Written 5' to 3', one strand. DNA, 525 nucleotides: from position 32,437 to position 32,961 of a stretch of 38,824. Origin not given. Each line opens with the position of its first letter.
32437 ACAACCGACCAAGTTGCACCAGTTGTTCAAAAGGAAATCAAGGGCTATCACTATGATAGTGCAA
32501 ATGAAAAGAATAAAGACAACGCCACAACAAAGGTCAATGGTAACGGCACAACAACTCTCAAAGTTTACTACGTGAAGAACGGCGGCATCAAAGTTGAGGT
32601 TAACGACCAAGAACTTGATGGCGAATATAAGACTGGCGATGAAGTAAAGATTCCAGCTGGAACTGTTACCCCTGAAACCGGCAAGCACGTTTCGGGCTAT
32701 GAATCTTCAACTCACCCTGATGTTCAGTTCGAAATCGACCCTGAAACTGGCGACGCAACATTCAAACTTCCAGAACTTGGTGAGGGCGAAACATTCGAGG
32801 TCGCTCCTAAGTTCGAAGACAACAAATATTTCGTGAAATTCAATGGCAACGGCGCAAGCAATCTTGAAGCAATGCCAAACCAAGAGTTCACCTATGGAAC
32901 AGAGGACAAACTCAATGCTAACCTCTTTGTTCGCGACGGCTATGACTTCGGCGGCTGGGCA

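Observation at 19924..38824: Giant (>6300 aa, 3'-open) surface-protein gene that the supplied ORF track does not contain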

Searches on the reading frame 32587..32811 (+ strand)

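Call 104: search_protein_families(library=pfam, proteins=[window:32587-32811:+], max_evalue=1)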
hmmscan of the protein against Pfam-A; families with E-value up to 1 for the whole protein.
window:32587-32811:+ (75 aa): 1 family
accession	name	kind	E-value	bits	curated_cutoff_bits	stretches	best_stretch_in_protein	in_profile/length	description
PF22839.2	DUF7015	-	0.048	14.3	35.2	1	25-68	22-65/100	Domain of unknown function (DUF7015)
